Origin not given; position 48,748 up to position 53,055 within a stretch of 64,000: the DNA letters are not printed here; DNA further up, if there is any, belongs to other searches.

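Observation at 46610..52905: Tandem pair of large adhesin-like surface proteins with non-canonical [ST]PKT[GS]D sorting signals and no sortase nearby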

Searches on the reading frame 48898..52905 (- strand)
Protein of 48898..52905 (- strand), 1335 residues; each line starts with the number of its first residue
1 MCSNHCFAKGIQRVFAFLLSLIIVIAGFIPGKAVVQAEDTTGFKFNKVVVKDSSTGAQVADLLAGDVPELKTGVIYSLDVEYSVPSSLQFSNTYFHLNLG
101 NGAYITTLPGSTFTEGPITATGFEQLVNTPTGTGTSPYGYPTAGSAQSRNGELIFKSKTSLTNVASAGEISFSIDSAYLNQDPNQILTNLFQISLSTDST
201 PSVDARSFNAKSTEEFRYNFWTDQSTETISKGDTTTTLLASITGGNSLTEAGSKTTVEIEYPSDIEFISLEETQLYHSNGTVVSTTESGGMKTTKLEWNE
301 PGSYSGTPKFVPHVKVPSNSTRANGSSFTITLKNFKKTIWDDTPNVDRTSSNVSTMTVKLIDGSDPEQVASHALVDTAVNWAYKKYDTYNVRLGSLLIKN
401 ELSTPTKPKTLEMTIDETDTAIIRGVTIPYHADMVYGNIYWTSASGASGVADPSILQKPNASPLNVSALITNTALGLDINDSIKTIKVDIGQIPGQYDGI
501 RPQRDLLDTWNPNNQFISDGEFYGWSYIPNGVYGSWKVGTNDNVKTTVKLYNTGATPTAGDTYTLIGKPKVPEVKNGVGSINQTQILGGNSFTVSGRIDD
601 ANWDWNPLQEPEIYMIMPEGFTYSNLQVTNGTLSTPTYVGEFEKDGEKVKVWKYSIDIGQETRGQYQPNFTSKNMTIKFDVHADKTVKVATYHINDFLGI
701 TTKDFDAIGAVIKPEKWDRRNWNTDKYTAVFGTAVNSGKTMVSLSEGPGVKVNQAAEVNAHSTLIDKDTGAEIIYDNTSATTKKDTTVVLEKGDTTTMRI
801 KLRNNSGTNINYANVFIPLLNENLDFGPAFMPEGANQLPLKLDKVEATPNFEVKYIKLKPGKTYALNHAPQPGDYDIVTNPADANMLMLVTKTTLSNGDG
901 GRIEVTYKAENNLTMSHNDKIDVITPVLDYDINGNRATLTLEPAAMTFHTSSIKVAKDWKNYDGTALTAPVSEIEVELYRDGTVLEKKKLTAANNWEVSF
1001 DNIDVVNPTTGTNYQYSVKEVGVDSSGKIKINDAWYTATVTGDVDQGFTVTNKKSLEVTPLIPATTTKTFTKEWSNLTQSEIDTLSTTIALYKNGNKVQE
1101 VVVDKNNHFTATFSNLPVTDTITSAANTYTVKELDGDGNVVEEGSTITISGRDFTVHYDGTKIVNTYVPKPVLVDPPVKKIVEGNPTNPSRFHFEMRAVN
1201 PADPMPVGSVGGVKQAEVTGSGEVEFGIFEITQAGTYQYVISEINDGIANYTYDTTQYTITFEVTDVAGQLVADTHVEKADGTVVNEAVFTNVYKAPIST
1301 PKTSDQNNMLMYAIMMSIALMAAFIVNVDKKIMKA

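Call 3: search_protein_families(library=pfam, proteins=[window:48898-52905:-], max_evalue=0.01)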
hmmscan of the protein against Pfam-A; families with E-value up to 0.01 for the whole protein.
window:48898-52905:- (1335 aa): 2 families
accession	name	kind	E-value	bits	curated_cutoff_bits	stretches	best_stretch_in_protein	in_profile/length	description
PF05738.19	Cna_B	-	4.5e-20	72.3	22.3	2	953-1053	1-87/87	Cna protein B-type domain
PF12892.13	FctA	-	1.1e-15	58.9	22.1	1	1178-1295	3-120/120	Spy0128-like isopeptide containing domain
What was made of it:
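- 49405..49701 (-): CnaB domain 2 (about residues 1069-1167). TFTKEW ... IVNTY. Pfam reports two Cna_B stretches (call 3).
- On Sortase-assembled pilins: Cna_B (two stretches) and FctA in the 1335-aa protein (call 3).
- Checked: Pfam finds two Cna_B stretches (best 953-1053, E 4.5e-20) and FctA/Spy0128 (1178-1295, E 1.1e-15) in the 1335-aa protein (call 3).
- CnaB and FctA stalk domains are present (call 3).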

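Call 4: search_protein_families(library=ncbifam, proteins=[window:48898-52905:-], max_evalue=0.1)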
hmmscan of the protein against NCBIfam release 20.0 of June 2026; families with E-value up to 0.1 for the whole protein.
window:48898-52905:- (1335 aa): 1 family
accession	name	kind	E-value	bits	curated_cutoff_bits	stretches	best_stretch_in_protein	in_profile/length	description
TIGR03786.1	strep_pil_rpt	domain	3e-13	49.8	31.85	1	1232-1295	7-70/70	streptococcal pilin isopeptide linkage domain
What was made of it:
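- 49021..49374 (-): FctA / Spy0128-like isopeptide domain (residues 1178-1295). PPVKKIV ... VFTNVY. Pfam PF12892, E 1.1e-15 (call 3); TIGR03786 (call 4).
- FctA/Spy0128 and 'streptococcal pilin isopeptide linkage' domains are present (calls 3, 4).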

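Call 19: find_homologous_proteins(query=window:48898-52905:-)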
Query window:48898-52905:- (1335 aa): 209 proteins with E <= 0.001 among 8000 candidates; the best 120 are listed.
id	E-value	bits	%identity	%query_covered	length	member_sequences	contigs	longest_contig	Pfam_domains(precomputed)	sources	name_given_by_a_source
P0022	0.0e+0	2986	100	100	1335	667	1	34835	PF12892.14,PF05738.20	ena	-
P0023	0.0e+0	2925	84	98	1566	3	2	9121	PF12892.14,PF05738.20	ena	-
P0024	0.0e+0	2854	84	98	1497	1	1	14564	PF12892.14,PF05738.20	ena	-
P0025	0.0e+0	2620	87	99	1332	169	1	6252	PF12892.14,PF05738.20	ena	-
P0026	0.0e+0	2572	85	99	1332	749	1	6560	PF12892.14,PF05738.20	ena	-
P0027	0.0e+0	2533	84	100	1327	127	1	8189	PF12892.14,PF05738.20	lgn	-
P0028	0.0e+0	2118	69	88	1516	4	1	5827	PF12892.14,PF05738.20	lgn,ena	-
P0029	0.0e+0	1791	86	69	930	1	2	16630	-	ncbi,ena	-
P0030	0.0e+0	1683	65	78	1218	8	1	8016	PF12892.14,PF05738.20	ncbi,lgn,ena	-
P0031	0.0e+0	1640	63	88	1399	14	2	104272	PF05738.20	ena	-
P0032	0.0e+0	1636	63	88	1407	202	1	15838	PF05738.20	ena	-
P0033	0.0e+0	1635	63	88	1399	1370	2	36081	PF05738.20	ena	-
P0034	0.0e+0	1634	60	94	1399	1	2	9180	PF05738.20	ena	-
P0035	0.0e+0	1633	63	88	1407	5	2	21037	PF05738.20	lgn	-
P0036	0.0e+0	1624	62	88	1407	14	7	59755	PF05738.20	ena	-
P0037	0.0e+0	1623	62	88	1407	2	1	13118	PF05738.20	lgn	-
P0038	0.0e+0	1614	62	88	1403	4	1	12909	PF05738.20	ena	-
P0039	0.0e+0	1614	62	88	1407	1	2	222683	PF05738.20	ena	-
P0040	0.0e+0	1613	63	88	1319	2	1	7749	PF05738.20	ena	-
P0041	0.0e+0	1589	62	88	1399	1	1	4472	PF05738.20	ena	-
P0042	0.0e+0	1557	60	87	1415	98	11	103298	PF05738.20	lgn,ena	-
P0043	0.0e+0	1505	56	84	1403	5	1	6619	PF12892.14,PF05738.20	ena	-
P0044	0.0e+0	1474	60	79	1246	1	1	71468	PF12892.14,PF05738.20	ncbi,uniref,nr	ncbi:Cna B-type domain-containing protein [Alloscardovia theropitheci]|uniref:Cna B-type domain-cont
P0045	0.0e+0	1417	55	87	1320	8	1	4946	PF05738.20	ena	-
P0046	0.0e+0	1308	57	75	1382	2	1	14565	PF05738.20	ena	-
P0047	0.0e+0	1300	58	74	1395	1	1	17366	PF05738.20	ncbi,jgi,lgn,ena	ncbi:MAG TPA: Cna B-type domain-containing protein [Lachnospiraceae bacterium]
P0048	0.0e+0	1262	56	70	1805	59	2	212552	PF12892.14,PF05738.20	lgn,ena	-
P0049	0.0e+0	1244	58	71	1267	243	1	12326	PF12892.14,PF05738.20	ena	-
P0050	0.0e+0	1240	58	70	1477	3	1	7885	PF12892.14,PF05738.20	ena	-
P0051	0.0e+0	1231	57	70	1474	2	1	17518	PF12892.14,PF05738.20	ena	-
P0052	0.0e+0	1231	57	70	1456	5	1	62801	PF12892.14,PF05738.20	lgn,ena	-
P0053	0.0e+0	1230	57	70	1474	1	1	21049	PF12892.14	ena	-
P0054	0.0e+0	1229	58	70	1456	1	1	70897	PF12892.14,PF05738.20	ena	-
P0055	0.0e+0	1228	58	70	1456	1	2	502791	PF12892.14,PF05738.20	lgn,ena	-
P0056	0.0e+0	1228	58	70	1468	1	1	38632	PF12892.14,PF05738.20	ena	-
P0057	0.0e+0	1228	57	70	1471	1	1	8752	PF12892.14,PF05738.20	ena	-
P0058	0.0e+0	1227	58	70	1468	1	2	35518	PF12892.14,PF05738.20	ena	-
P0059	0.0e+0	1227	57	70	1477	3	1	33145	PF12892.14,PF05738.20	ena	-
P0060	0.0e+0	1227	57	70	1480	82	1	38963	PF12892.14,PF05738.20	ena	-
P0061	0.0e+0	1226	57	70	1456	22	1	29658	PF12892.14,PF05738.20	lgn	-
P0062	0.0e+0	1226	58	70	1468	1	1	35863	PF12892.14,PF05738.20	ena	-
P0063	0.0e+0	1226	58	70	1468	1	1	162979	PF12892.14,PF05738.20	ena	-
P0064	0.0e+0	1226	58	70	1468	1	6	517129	PF12892.14,PF05738.20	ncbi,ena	-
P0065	0.0e+0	1226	56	72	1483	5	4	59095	PF12892.14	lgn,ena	-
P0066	0.0e+0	1225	57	70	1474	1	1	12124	PF12892.14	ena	-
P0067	0.0e+0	1225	57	70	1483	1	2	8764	PF12892.14,PF05738.20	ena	-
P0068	0.0e+0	1225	57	70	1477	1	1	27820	PF12892.14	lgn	-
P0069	0.0e+0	1225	57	70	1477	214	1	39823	PF12892.14,PF05738.20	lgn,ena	-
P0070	0.0e+0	1225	58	70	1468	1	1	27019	PF12892.14,PF05738.20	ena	-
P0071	0.0e+0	1225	57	70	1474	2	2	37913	PF12892.14,PF05738.20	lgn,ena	-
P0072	0.0e+0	1224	58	70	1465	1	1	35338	PF12892.14,PF05738.20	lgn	-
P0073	0.0e+0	1224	57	70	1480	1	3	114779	PF12892.14,PF05738.20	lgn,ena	-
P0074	0.0e+0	1223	57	70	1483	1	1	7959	PF12892.14,PF05738.20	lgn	-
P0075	0.0e+0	1223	57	70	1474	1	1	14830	PF12892.14,PF05738.20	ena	-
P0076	0.0e+0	1223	57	70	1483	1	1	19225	PF12892.14,PF05738.20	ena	-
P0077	0.0e+0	1223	57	70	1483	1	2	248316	PF12892.14,PF05738.20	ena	-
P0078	0.0e+0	1223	57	70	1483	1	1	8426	PF12892.14,PF05738.20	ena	-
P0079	0.0e+0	1223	57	70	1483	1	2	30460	PF12892.14,PF05738.20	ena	-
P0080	0.0e+0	1223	57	70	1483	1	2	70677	PF12892.14,PF05738.20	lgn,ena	-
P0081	0.0e+0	1222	57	70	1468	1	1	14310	PF12892.14,PF05738.20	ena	-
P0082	0.0e+0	1222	57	70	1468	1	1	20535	PF12892.14,PF05738.20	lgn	-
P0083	0.0e+0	1222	57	70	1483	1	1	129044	PF12892.14,PF05738.20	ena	-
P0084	0.0e+0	1222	57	70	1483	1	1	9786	PF12892.14,PF05738.20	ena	-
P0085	0.0e+0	1222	57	70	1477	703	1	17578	PF12892.14,PF05738.20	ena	-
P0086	0.0e+0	1221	57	70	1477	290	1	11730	PF12892.14,PF05738.20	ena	-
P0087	0.0e+0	1221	57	70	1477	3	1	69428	PF12892.14,PF05738.20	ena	-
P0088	0.0e+0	1221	57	70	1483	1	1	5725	PF12892.14,PF05738.20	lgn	-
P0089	0.0e+0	1221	58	70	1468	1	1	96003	PF12892.14,PF05738.20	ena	-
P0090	0.0e+0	1221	57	71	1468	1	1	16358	PF12892.14,PF05738.20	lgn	-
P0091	0.0e+0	1221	57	70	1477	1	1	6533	PF12892.14,PF05738.20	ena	-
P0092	0.0e+0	1221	57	70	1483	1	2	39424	PF12892.14,PF05738.20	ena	-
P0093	0.0e+0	1221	57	70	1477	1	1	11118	PF12892.14,PF05738.20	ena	-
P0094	0.0e+0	1221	58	70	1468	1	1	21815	PF12892.14,PF05738.20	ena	-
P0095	0.0e+0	1221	57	70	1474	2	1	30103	PF12892.14,PF05738.20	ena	-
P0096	0.0e+0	1221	57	70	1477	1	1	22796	PF12892.14,PF05738.20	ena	-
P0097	0.0e+0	1221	57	70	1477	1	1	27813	PF12892.14,PF05738.20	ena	-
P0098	0.0e+0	1220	57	70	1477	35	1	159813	PF12892.14,PF05738.20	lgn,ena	-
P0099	0.0e+0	1220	57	70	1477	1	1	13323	PF12892.14,PF05738.20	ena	-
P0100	0.0e+0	1220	57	70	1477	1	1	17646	PF12892.14,PF05738.20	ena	-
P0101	0.0e+0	1220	57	70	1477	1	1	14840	PF12892.14,PF05738.20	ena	-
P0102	0.0e+0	1220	57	70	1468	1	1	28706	PF12892.14,PF05738.20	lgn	-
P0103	0.0e+0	1220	57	70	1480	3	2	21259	PF12892.14,PF05738.20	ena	-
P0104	0.0e+0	1219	57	70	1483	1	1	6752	PF12892.14,PF05738.20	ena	-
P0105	0.0e+0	1219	57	70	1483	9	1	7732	PF12892.14,PF05738.20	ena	-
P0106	0.0e+0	1219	57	70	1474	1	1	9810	PF12892.14,PF05738.20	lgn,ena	-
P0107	0.0e+0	1219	57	70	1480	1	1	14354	PF12892.14,PF05738.20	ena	-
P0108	0.0e+0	1219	57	70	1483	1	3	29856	PF12892.14,PF05738.20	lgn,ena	-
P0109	0.0e+0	1219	57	70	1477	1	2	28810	PF12892.14,PF05738.20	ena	-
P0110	0.0e+0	1219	57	70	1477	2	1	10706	PF12892.14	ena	-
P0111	0.0e+0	1219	57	70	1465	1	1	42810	PF12892.14,PF05738.20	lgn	-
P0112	0.0e+0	1219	57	70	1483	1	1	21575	PF12892.14,PF05738.20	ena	-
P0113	0.0e+0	1219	57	70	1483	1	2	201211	PF12892.14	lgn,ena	-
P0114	0.0e+0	1219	57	70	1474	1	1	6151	PF12892.14,PF05738.20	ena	-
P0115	0.0e+0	1219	58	70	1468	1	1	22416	PF12892.14,PF05738.20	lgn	-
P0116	0.0e+0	1219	57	70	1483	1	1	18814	PF12892.14,PF05738.20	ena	-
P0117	0.0e+0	1219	57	70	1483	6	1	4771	PF12892.14,PF05738.20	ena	-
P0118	0.0e+0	1218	57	70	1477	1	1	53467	PF12892.14,PF05738.20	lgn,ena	-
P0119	0.0e+0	1218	57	70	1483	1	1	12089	PF12892.14,PF05738.20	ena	-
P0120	0.0e+0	1218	57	70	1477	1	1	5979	PF12892.14,PF05738.20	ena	-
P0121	0.0e+0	1218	57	70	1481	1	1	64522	PF12892.14,PF05738.20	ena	-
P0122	0.0e+0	1218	57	70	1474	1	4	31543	PF12892.14,PF05738.20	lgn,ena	-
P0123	0.0e+0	1218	57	70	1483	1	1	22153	PF12892.14,PF05738.20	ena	-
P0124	0.0e+0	1218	57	70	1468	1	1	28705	PF12892.14,PF05738.20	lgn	-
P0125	0.0e+0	1218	57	70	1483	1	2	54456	PF12892.14,PF05738.20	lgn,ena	-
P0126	0.0e+0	1217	57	70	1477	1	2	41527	PF12892.14,PF05738.20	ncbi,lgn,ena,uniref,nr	ncbi:Spy0128 family protein [Lancefieldella parvula]|uniref:Spy0128 family protein n=1 Tax=Lancefiel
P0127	0.0e+0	1217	57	70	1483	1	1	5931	PF12892.14,PF05738.20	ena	-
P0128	0.0e+0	1217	57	70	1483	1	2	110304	PF12892.14,PF05738.20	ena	-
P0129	0.0e+0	1217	57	70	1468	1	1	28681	PF12892.14,PF05738.20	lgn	-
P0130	0.0e+0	1217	57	70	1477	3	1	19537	PF12892.14,PF05738.20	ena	-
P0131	0.0e+0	1217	57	70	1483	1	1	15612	PF12892.14,PF05738.20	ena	-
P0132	0.0e+0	1217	57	70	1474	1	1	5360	PF12892.14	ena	-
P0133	0.0e+0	1217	57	70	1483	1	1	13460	PF12892.14,PF05738.20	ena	-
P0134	0.0e+0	1217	57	70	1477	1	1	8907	PF12892.14,PF05738.20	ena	-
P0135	0.0e+0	1217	57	70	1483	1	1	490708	PF12892.14,PF05738.20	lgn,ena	-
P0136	0.0e+0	1217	57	70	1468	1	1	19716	PF12892.14,PF05738.20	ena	-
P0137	0.0e+0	1217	57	70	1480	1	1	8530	PF12892.14,PF05738.20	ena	-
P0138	0.0e+0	1217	57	70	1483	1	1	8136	PF12892.14,PF05738.20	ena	-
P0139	0.0e+0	1217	57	70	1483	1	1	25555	PF12892.14,PF05738.20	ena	-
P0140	0.0e+0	1217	57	70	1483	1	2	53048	PF12892.14,PF05738.20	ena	-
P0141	0.0e+0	1217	57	70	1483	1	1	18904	PF12892.14,PF05738.20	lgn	-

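Call 21: find_encoding_contigs(protein=P0039, flank=10000, max_places=2)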
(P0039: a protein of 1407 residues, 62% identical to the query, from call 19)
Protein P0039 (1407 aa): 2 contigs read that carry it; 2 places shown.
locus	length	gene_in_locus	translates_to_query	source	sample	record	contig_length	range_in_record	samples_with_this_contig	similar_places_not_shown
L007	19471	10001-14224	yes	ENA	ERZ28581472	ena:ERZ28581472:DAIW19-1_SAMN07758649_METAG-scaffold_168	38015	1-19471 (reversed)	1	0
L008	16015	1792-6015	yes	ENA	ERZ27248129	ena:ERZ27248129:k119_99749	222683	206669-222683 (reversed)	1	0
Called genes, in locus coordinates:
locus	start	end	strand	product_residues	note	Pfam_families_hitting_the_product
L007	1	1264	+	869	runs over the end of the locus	PF18019:Cas3_HD (weak), PF01966:HD, PF04851:ResIII, PF00270:DEAD, PF00271:Helicase_C (weak), PF22590:Cas3-like_C_2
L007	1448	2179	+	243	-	PF09704:Cas_Cas5d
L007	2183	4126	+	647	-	PF09709:Cas_Csd1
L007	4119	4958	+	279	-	PF05107:Cas_Cas7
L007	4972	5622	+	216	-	PF01930:Cas_Cas4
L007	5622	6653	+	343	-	PF01867:Cas_Cas1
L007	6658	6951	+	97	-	PF09827:CRISPR_Cas2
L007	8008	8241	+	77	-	-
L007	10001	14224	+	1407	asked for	PF05738:Cna_B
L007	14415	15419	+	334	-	PF01695:IstB_IS21 (faint), PF02562:PhoH, PF13245:AAA_19, PF13604:AAA_30 (weak)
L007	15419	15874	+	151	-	PF02130:YbeY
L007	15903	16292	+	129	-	PF00383:dCMP_cyt_deam_1, PF08211:dCMP_cyt_deam_2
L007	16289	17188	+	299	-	PF00009:GTP_EFTU, PF00350:Dynamin_N (faint), PF01926:MMR_HSR1, PF02421:FeoB_N, PF02492:cobW (faint), PF03193:RsgA_GTPase (faint), PF04548:AIG1 (weak), PF07650:KH_2, +1 more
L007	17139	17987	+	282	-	PF11967:RecO_N, PF02565:RecO_C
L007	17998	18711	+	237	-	PF14242:DUF4342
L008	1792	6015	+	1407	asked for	PF05738:Cna_B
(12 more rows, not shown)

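Call 22: find_encoding_contigs(protein=P0030, flank=10000, max_places=3)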
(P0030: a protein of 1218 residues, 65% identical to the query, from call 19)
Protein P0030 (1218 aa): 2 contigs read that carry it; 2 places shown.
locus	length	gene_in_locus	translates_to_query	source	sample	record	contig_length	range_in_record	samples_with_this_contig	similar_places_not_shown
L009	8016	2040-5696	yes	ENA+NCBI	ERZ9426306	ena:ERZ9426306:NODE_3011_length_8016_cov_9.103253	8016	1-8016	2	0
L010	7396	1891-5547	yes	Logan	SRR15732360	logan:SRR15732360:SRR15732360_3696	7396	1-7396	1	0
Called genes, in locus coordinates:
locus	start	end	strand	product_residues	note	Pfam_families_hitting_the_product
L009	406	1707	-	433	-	PF13936:HTH_38 (weak)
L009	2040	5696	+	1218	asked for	PF05738:Cna_B, PF12892:FctA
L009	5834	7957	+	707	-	-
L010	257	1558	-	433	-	PF13936:HTH_38 (weak)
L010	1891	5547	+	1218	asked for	PF05738:Cna_B, PF12892:FctA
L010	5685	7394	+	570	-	?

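Call 30: search_solved_structures(query=window:48898-52905:-, max_evalue=0.01)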
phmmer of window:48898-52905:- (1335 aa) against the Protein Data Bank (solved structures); distinct sequences matched with E-value up to 0.01: 0.
